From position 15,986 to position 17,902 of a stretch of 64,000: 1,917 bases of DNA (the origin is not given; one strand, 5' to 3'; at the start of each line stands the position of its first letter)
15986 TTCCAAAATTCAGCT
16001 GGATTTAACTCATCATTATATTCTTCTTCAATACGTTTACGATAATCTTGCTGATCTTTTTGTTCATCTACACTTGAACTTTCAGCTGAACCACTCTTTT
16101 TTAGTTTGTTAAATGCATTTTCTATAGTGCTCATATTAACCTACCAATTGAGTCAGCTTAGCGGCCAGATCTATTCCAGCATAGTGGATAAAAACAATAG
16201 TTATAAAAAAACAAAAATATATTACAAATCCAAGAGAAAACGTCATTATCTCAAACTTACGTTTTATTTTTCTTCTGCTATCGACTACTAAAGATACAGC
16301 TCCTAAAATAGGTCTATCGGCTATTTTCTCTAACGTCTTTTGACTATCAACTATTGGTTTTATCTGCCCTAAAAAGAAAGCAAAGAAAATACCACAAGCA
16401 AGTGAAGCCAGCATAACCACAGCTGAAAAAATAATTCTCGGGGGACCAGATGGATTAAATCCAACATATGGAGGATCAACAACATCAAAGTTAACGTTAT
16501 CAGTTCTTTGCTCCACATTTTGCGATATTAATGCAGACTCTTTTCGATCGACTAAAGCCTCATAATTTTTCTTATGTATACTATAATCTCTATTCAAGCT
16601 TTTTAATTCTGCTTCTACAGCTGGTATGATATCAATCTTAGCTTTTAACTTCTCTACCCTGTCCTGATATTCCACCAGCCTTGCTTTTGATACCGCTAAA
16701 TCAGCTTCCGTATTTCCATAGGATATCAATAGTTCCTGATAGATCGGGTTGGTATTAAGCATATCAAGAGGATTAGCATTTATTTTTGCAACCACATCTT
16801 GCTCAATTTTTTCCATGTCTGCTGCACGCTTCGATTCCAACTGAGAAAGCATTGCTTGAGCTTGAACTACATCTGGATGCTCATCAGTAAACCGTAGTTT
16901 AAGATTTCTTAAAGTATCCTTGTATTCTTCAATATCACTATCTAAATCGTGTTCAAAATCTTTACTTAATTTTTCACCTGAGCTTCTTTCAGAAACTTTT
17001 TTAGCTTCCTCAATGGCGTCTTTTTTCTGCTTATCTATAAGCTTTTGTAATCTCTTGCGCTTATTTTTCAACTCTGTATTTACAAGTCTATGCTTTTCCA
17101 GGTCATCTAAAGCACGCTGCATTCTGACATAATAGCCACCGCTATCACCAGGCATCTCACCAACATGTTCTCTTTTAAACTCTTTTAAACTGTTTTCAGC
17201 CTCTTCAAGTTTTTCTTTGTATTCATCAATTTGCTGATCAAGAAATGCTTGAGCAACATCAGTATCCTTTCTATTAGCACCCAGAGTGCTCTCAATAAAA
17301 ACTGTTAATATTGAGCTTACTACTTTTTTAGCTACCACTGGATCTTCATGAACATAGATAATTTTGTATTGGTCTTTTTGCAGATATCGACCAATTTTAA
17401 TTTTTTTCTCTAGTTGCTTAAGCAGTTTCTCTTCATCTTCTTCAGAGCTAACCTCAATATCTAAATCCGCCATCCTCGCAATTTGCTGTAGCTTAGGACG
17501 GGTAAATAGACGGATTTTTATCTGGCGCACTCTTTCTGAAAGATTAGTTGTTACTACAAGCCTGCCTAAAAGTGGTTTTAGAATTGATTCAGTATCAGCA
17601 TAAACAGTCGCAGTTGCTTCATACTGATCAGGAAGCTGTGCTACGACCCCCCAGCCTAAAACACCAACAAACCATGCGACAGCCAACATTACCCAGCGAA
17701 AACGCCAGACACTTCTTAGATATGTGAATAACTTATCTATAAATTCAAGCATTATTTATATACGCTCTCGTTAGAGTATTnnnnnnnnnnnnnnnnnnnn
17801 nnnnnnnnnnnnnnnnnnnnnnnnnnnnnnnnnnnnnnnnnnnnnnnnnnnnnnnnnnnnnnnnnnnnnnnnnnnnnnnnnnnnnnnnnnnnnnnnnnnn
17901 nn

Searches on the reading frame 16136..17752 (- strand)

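Call 7: search_protein_families(library=ncbifam, proteins=[window:16136-17752:-], max_evalue=0.00001)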
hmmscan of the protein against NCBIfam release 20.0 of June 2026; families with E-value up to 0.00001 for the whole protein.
window:16136-17752:- (538 aa): 3 families
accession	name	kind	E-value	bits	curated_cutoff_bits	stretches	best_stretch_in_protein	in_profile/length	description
TIGR03007.1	pepcterm_ChnLen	equivalog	2e-140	468.3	278.85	1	8-521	3-495/498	XrtA system polysaccharide chain length determinant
TIGR03017.1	EpsF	equivalog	5.7e-14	51.7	422.75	1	17-323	12-312/444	chain length determinant protein EpsF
TIGR01005.1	eps_transp_fam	subfamily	5.8e-07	28.1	411.7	1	349-489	344-480/754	exopolysaccharide transport protein family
